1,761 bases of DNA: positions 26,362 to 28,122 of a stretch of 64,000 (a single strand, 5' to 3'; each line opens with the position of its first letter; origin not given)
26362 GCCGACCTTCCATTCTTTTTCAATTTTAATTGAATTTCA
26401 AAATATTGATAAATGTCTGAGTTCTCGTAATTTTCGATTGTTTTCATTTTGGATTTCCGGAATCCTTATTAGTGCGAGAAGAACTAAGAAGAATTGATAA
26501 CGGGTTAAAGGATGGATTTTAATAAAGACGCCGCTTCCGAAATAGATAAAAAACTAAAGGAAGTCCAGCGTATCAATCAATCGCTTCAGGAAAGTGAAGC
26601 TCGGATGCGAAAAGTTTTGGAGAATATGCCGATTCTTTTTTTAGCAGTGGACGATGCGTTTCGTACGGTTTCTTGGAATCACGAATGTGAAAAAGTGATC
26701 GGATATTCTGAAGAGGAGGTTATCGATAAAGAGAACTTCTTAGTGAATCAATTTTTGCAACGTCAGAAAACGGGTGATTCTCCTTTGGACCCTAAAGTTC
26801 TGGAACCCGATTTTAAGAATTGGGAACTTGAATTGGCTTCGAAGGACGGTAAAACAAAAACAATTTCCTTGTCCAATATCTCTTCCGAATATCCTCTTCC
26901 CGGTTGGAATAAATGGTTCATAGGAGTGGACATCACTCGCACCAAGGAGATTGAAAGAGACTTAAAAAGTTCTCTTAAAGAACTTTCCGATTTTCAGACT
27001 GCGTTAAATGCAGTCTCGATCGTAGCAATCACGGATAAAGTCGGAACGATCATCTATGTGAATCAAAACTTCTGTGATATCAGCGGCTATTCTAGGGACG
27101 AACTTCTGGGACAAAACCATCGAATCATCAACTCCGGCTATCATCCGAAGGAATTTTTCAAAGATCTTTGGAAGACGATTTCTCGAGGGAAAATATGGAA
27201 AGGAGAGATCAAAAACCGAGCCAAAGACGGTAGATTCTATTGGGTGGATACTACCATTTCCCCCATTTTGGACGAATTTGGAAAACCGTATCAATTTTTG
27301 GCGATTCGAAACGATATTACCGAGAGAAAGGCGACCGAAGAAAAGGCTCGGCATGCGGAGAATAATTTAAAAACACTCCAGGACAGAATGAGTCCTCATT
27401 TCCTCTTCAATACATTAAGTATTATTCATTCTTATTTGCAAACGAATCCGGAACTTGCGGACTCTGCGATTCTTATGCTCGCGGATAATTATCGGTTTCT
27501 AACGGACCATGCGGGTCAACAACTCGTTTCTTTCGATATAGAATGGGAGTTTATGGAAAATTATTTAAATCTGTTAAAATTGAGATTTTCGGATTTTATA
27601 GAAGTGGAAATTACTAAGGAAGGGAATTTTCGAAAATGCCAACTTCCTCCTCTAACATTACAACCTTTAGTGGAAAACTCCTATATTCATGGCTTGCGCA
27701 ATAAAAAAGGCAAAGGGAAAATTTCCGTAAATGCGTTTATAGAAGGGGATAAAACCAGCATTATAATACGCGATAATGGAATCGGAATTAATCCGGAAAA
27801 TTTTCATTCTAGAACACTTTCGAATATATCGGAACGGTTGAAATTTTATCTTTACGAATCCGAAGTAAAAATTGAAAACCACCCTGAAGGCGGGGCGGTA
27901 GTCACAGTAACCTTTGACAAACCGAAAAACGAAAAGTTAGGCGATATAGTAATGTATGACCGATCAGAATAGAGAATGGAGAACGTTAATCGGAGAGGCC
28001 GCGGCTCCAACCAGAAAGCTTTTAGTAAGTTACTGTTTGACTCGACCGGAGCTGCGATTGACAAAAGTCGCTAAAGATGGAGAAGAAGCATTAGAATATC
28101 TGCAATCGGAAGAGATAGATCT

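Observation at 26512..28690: Aer/NifL-like PAS fused to a LytS-type kinase, paired with an atypical LytTR regulator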

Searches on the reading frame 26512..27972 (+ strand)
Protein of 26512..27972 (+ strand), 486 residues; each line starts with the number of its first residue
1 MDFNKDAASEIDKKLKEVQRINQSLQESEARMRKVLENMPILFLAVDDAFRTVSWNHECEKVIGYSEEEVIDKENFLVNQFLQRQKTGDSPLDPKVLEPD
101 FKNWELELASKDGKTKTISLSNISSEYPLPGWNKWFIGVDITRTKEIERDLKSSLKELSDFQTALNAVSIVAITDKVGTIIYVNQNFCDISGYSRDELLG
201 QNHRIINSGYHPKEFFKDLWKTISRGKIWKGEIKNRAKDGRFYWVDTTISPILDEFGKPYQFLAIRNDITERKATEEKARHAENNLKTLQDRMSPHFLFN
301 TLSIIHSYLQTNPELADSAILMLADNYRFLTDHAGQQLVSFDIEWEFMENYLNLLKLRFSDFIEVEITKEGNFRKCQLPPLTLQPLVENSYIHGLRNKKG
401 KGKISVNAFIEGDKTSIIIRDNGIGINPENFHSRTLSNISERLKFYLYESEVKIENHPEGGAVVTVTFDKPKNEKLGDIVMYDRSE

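Call 3: search_protein_families(library=pfam, proteins=[window:26512-27972:+], max_evalue=0.01)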
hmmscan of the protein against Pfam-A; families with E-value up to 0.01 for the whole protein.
window:26512-27972:+ (486 aa): 9 families
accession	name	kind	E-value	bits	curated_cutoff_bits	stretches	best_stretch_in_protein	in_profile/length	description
PF13426.13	PAS_9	-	4.4e-22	78.8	27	1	171-271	4-103/103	PAS domain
PF08447.18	PAS_3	-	7.1e-20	71.5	25.6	1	180-265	1-88/89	PAS fold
PF00989.32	PAS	-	4.5e-19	69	22.6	2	168-269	11-113/113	PAS fold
PF06580.19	His_kinase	-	3.4e-18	66.1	25.2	1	285-361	2-79/81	Histidine kinase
PF08448.16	PAS_4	-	3.9e-12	46.8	23.1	1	169-273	6-109/110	PAS fold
PF13188.13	PAS_8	-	3.6e-10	39.8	21.8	1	166-208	8-52/65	PAS domain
PF02518.31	HATPase_c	-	1.8e-06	28.8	26.4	1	383-470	10-109/111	Histidine kinase-, DNA gyrase B-, and HSP90-like ATPase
PF18095.7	PAS_12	-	3.2e-05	24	22.6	1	165-211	54-100/153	UPF0242 C-terminal PAS-like domain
PF24990.1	PAS_13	-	0.0016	19.2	27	0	176-206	8-38/143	ERT1/acuK family PAS domain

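Call 4: search_protein_families(library=ncbifam, proteins=[window:26512-27972:+], max_evalue=0.01)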
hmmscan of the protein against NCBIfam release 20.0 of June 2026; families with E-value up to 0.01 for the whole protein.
window:26512-27972:+ (486 aa): 24 families
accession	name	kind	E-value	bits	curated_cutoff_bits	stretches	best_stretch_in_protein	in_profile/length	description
TIGR00229.1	sensory_box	domain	4.5e-32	110.8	22.9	2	167-278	13-125/126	PAS domain S-box protein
TIGR02938.1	nifL_nitrog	equivalog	3.4e-29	101.7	242.45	1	167-285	13-131/494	nitrogen fixation negative regulator NifL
NF045675.1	PhdiestaseDibA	equivalog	1.7e-26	92.8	980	1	170-292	90-214/623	phosphodiesterase DibA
NF052652.1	YtvA_fam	equivalog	9.7e-23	81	250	1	172-290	14-135/243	YtvA family blue-light photoreceptor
NF010077.0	PRK13559.1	subfamily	2.7e-17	62.7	361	1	175-310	63-193/364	hypothetical protein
NF008468.0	PRK11360.1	equivalog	2.9e-15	55.6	646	2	169-310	280-419/616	two-component system sensor histidine kinase AtoS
NF052306.1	BluLightHisKinLov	equivalog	1.2e-14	53.9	450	1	179-405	46-270/334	blue-light-activated histidine kinase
NF010076.0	PRK13557.1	subfamily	4.6e-14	51.7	631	1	179-309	54-185/540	histidine kinase famiy protein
NF047874.1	MASE3_PAS_HK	subfamily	3.2e-13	49.3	560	2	145-300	254-404/655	MASE3 domain-containing sensor histidine kinase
NF046044.1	PnpS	equivalog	9e-12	44.7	400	1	8-75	33-100/390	two-component system histidine kinase PnpS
NF045595.1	HK_scytonemin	equivalog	6.3e-11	41.4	865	2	179-271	26-116/637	scytonemin biosynthesis sensor histidine kinase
NF053781.1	cdiGMPphdstlr2612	equivalog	1.1e-10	39.9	1600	1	139-337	698-893/1268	Tlr1612 family c-di-GMP phosphodiesterase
NF007298.0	PRK09776.1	equivalog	6.4e-10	37.6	1135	1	160-281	303-426/1111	diguanylate cyclase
NF008467.0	PRK11359.1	equivalog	1.9e-09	36.1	857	1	41-275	23-254/800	oxygen-sensing cyclic-di-GMP phosphodiesterase DosP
NF052574.1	HisKinEspCMyxo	equivalog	2.1e-09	36.1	1200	1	168-278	293-407/785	serine histidine kinase EspC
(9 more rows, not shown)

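Call 6: search_solved_structures(query=window:26512-27972:+, max_evalue=0.001, show_alignments=4)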
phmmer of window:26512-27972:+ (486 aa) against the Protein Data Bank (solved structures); distinct sequences matched with E-value up to 0.001: 105 (the best 60 are shown).
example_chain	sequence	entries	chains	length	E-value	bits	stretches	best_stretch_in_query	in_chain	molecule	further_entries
3ewk_A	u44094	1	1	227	8.7e-53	182.8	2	170-278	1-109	Sensor protein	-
8dik_A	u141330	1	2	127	3e-19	72.2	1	168-273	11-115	Aerotaxis receptor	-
9qq6_A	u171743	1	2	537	3.5e-19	72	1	162-284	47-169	histidine kinase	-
2gj3_A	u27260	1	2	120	4.2e-19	71.7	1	162-271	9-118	Nitrogen fixation regulatory protein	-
6swj_A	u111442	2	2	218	7.4e-17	64.3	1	290-428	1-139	Histidine kinase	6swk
31cj_A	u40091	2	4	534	1.2e-16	63.6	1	168-274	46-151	Aerotaxis receptor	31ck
6gg9_A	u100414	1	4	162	3.8e-12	48.8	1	170-277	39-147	Sensory box protein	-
4gcz_A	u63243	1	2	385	6.3e-12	48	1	171-287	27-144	Blue-light photoreceptor, Sensor protein fixL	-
2pr5_A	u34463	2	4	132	1.5e-11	46.8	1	177-278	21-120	Blue-light photoreceptor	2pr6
2z6c_A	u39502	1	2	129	1.7e-11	46.6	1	152-271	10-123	Phototropin-1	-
2mwg_A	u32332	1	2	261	2.2e-11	46.3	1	171-282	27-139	Blue-light photoreceptor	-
7r5n_A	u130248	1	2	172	2.9e-11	45.8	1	176-292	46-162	Sensory box protein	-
6yxc_A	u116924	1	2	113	3.9e-11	45.4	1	178-271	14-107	Multi-sensor hybrid histidine kinase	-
7yx0_A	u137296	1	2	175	4.4e-11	45.2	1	174-288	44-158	Putative regulatory protein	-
8pm1_A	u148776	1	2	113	7e-11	44.6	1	178-271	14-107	histidine kinase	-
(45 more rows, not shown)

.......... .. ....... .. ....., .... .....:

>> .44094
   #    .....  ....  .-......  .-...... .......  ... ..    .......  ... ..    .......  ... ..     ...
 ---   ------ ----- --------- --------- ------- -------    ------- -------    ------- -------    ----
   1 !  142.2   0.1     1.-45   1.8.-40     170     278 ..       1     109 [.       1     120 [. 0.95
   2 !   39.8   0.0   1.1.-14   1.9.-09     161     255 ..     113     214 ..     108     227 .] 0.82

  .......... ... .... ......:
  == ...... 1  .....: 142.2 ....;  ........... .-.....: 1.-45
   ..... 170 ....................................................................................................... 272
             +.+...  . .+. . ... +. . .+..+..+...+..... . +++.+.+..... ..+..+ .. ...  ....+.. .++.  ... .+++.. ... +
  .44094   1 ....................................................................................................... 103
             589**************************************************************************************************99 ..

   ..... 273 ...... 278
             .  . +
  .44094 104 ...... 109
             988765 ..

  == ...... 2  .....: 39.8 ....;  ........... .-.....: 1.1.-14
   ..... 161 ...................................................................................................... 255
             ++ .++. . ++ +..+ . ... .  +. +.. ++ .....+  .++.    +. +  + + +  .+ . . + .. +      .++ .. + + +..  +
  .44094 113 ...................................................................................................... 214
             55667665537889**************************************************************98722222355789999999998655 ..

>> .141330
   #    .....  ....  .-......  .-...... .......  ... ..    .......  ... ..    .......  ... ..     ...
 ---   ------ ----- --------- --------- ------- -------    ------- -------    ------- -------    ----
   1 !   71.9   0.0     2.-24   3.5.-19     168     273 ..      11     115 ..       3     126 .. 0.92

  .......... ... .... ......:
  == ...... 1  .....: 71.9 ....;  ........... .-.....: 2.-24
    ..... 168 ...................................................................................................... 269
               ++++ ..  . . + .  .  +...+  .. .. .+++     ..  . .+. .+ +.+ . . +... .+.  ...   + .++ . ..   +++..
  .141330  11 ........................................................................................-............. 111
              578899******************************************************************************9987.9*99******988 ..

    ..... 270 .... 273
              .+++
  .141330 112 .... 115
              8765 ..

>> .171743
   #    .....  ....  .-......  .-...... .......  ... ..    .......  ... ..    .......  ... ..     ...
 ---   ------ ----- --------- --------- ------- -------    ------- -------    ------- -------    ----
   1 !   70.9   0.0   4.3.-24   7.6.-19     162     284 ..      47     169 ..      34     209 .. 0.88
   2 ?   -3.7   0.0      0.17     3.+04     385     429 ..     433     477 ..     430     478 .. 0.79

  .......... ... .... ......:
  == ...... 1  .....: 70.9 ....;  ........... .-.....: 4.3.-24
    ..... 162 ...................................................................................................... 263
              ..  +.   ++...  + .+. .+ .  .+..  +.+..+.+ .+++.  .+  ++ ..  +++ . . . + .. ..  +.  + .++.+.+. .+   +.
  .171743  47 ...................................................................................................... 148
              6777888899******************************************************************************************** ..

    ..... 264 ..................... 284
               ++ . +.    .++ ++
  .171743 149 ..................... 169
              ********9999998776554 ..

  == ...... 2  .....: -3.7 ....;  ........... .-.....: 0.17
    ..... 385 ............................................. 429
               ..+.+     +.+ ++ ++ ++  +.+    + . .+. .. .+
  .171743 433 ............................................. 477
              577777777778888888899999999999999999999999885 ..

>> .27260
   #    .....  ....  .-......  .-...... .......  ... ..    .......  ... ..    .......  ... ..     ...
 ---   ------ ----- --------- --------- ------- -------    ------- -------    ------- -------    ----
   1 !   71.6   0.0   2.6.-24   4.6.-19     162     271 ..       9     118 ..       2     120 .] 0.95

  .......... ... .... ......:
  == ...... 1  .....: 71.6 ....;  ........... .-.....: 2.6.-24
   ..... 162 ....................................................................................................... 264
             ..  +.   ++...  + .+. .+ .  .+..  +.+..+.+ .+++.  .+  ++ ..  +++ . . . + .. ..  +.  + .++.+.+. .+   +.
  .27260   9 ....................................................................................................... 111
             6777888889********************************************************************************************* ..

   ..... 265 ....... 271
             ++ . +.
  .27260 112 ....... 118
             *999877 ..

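Call 9: find_homologous_proteins(query=window:26512-27972:+, max_evalue=1e-10)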
Query window:26512-27972:+ (486 aa): 6712 proteins with E <= 1e-10 among 8000 candidates; the best 120 are listed.
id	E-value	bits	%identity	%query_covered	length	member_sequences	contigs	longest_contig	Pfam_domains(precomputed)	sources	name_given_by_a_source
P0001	0.0e+0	1103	100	100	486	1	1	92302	PF08447.19,PF13426.14,PF13188.14,PF08448.17,PF02518.32,PF00989.32,PF06580.20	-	-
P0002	1.1e-255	867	81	95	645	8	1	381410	PF08447.19,PF13426.14,PF13188.14,PF08448.17,PF00989.32,PF24990.1,PF06580.20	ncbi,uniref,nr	ncbi:histidine kinase [Leptospira yasudae]|uniref:PAS domain S-box protein n=1 Tax=Leptospira yasuda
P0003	5.2e-253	858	78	99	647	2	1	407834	PF08447.19,PF13426.14,PF13188.14,PF18095.8,PF08448.17,PF00989.32,PF06580.20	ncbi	ncbi:PAS domain S-box protein [Leptospira sp. WS92.C1]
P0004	4.1e-251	852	79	95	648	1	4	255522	PF08447.19,PF13426.14,PF13188.14,PF08448.17,PF00989.32,PF06580.20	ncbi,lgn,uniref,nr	ncbi:PAS domain S-box protein [Leptospira gomenensis]|uniref:PAS domain S-box protein n=1 Tax=Leptos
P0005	1.3e-250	850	78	96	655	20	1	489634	PF08447.19,PF13426.14,PF13188.14,PF08448.17,PF00989.32,PF06580.20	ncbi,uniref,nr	ncbi:PAS domain S-box protein [Leptospira kmetyi]|uniref:PAS domain S-box protein n=2 Tax=Leptospira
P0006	3.0e-250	849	81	94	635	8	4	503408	PF08447.19,PF13426.14,PF13188.14,PF08448.17,PF00989.32,PF24990.1,PF06580.20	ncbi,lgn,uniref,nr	ncbi:PAS domain S-box protein [Leptospira wolffii]|uniref:PAS domain S-box protein n=1 Tax=Leptospir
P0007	3.3e-249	845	78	96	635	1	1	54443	PF08447.19,PF13426.14,PF13188.14,PF08448.17,PF00989.32,PF06580.20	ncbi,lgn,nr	ncbi:PAS domain S-box protein [Leptospira barantonii]|nr:PAS domain S-box protein [Leptospira barant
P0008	9.4e-249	844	78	96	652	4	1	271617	PF08447.19,PF13426.14,PF13188.14,PF08448.17,PF00989.32,PF06580.20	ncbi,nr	ncbi:PAS domain S-box protein [Leptospira barantonii]|nr:PAS domain S-box protein [Leptospira barant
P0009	1.3e-243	827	77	96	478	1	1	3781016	PF08447.19,PF13426.14,PF13188.14,PF08448.17,PF00989.32,PF06580.20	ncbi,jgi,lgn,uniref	ncbi:PAS domain S-box protein [Leptospira sp. 'Mane']|uniref:PAS domain S-box protein n=1 Tax=Leptos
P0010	9.5e-243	824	54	33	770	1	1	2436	PF26130.1,PF08447.19,PF13426.14,PF13188.14,PF18095.8,PF14137.12,PF08448.17,PF00989.32,PF24990.1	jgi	jgi:PAS domain S-box-containing protein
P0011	9.8e-241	817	76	97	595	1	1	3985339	PF08447.19,PF13426.14,PF13188.14,PF08448.17,PF00989.32,PF06580.20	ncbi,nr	ncbi:PAS domain S-box protein [Leptospira kobayashii]|nr:PAS domain S-box protein [Leptospira kobaya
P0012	1.0e-240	817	76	97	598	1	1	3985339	PF08447.19,PF13426.14,PF13188.14,PF08448.17,PF00989.32,PF06580.20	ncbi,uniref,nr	ncbi:hypothetical protein LPTSP3_g15820 [Leptospira kobayashii]|uniref:Histidine kinase n=2 Tax=Lept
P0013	1.2e-240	817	76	97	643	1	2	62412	PF08447.19,PF13426.14,PF13188.14,PF08448.17,PF00989.32,PF06580.20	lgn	-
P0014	1.2e-232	791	78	92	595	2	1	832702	PF08447.19,PF13426.14,PF13188.14,PF08448.17,PF00989.32,PF06580.20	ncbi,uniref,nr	ncbi:PAS domain S-box protein [Leptospira semungkisensis]|uniref:PAS domain S-box protein n=2 Tax=Le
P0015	7.4e-231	785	76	92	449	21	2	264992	PF08447.19,PF13426.14,PF13188.14,PF08448.17,PF00989.32,PF06580.20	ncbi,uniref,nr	ncbi:histidine kinase [Leptospira haakeii]|uniref:Histidine kinase n=2 Tax=Leptospira haakeii TaxID=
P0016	5.1e-229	779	78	92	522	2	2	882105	PF08447.19,PF13426.14,PF13188.14,PF18095.8,PF08448.17,PF00989.32,PF06580.20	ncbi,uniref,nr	ncbi:PAS domain S-box protein [Leptospira langatensis]|uniref:PAS domain S-box protein n=2 Tax=Lepto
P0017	7.9e-228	775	79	87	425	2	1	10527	PF08447.19,PF13426.14,PF08448.17,PF00989.32,PF06580.20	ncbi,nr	ncbi:PAS domain S-box protein [Leptospira ellisii]|nr:PAS domain S-box protein [Leptospira ellisii]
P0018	9.5e-228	775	74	93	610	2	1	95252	PF08447.19,PF13426.14,PF13188.14,PF13185.13,PF08448.17,PF00989.32,PF06580.20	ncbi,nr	ncbi:PAS domain S-box protein [Leptospira sp. 201903071]|nr:PAS domain S-box protein [Leptospira ain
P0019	2.0e-227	774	74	93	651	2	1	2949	PF08447.19,PF13426.14,PF13188.14,PF08448.17,PF00989.32,PF06580.20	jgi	jgi:PAS domain S-box-containing protein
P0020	2.5e-227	773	76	92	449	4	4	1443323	PF08447.19,PF13426.14,PF13188.14,PF08448.17,PF00989.32,PF06580.20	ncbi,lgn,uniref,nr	ncbi:PAS domain S-box protein [Leptospira licerasiae]|uniref:Histidine kinase n=1 Tax=Leptospira lic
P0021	1.4e-224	764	73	93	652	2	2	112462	PF08447.19,PF13426.14,PF13188.14,PF08448.17,PF02518.32,PF00989.32,PF06580.20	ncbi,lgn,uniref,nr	ncbi:PAS domain S-box protein [Leptospira adleri]|uniref:Histidine kinase n=1 Tax=Leptospira adleri 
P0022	4.5e-224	762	73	93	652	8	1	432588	PF08447.19,PF13426.14,PF13188.14,PF13185.13,PF08448.17,PF00989.32,PF06580.20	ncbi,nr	ncbi:PAS domain S-box protein [Leptospira stimsonii]|nr:PAS domain S-box protein [Leptospira stimson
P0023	1.5e-222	757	75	91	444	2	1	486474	PF08447.19,PF13426.14,PF13188.14,PF08448.17,PF02518.32,PF00989.32,PF06580.20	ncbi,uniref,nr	ncbi:histidine kinase [Leptospira tipperaryensis]|uniref:Histidine kinase n=2 Tax=Leptospira tippera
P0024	3.2e-222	756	73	93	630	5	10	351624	PF08447.19,PF13426.14,PF13188.14,PF08448.17,PF00989.32,PF24990.1,PF06580.20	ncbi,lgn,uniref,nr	ncbi:PAS domain S-box protein [Leptospira noguchii]|uniref:Histidine kinase n=1 Tax=Leptospira noguc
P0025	4.3e-220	749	76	90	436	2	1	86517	PF08447.19,PF13426.14,PF13188.14,PF08448.17,PF00989.32,PF06580.20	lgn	-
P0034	6.7e-190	650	64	94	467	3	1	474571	PF08447.19,PF13426.14,PF13188.14,PF08448.17,PF00989.32,PF06580.20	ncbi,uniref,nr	ncbi:PAS domain S-box protein [Leptospira fletcheri]|uniref:PAS domain S-box protein n=1 Tax=Leptosp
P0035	7.3e-190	650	66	92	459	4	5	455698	PF08447.19,PF13426.14,PF13188.14,PF08448.17,PF00989.32,PF06580.20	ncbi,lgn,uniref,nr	ncbi:histidine kinase [Leptospira fainei serovar Hurstbridge str. BUT 6]|uniref:Histidine kinase n=1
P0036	1.6e-180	619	62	92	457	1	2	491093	PF08447.19,PF13426.14,PF13188.14,PF08448.17,PF00989.32,PF06580.20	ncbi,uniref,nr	ncbi:histidine kinase [Leptospira perolatii]|uniref:Histidine kinase n=1 Tax=Leptospira perolatii Ta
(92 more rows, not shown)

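Call 11: find_related_loci(query=A1, collection=genome_contigs, flank=10000)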
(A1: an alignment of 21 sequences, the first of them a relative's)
Query A1 (486 aa) in genome_contigs; peptide patterns used: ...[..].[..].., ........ (x = any residue, [..] = any of these).
301 stretches matched a pattern; 103 encode a relative of the query (tblastn E <= 1e-3); the best 80 are kept; 80 distinct loci.
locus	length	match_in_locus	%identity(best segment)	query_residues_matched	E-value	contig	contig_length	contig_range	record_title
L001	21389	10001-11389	79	23-484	0e+0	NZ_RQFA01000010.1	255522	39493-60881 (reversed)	Leptospira gomenensis strain 201800299 contig_0004, whole genome shotgun sequence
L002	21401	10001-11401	78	16-484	0e+0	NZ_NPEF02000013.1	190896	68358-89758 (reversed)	Leptospira ellisii strain ATI7-C-A5 contig_0013, whole genome shotgun sequence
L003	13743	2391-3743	76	24-473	0e+0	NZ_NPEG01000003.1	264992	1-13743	Leptospira haakeii strain ATI7-C-A4 contig_3, whole genome shotgun sequence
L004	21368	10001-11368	74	26-479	0e+0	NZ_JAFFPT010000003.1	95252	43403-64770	Leptospira ainazelensis strain 201903071 contig_0024, whole genome shotgun sequence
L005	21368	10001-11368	74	26-479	0e+0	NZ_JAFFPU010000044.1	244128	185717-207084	Leptospira ainlahdjerensis strain 201903070 contig_0012, whole genome shotgun sequence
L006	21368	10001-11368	73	26-479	0e+0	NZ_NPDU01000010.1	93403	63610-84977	Leptospira adleri strain FH2-B-D1 contig_10, whole genome shotgun sequence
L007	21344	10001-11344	75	27-473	0e+0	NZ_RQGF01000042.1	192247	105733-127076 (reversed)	Leptospira sarikeiensis strain 201702455 contig_0009, whole genome shotgun sequence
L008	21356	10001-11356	73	19-472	0e+0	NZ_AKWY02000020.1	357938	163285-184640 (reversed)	Leptospira noguchii serovar Panama str. CZ214 ctg1134732786314, whole genome shotgun sequence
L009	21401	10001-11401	77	22-486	0e+0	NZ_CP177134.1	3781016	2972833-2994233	Leptospira sp. 'Mane' chromosome 1, complete sequence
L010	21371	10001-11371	64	16-471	0e+0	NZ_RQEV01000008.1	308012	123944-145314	Leptospira fluminis strain SCS5 contig_0005, whole genome shotgun sequence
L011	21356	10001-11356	62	23-473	0e+0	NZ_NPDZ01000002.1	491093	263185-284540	Leptospira perolatii strain FH1-B-B1 contig_2, whole genome shotgun sequence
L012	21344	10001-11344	77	27-473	0e+0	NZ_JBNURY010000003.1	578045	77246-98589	Leptospira sp. SA-E8 NODE_3_length_578045_cov_30.452133_pilon, whole genome shotgun sequence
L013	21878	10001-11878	56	10-371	2e-52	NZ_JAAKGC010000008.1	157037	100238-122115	Aetokthonos hydrillicola CCALA 1050 contig_12, whole genome shotgun sequence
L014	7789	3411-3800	65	150-279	4e-51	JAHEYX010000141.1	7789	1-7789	MAG: Chitinophagales bacterium isolate nzgw138 NODE_7506_length_7790_cov_2.789542, whole genome shotgun sequence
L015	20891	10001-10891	51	140-325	1e-50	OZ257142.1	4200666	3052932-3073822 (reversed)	MAG: Bacteroidia bacterium isolate f8844648-92d0-4f52-a419-15c143df4b1a genome assembly, chromosome: 1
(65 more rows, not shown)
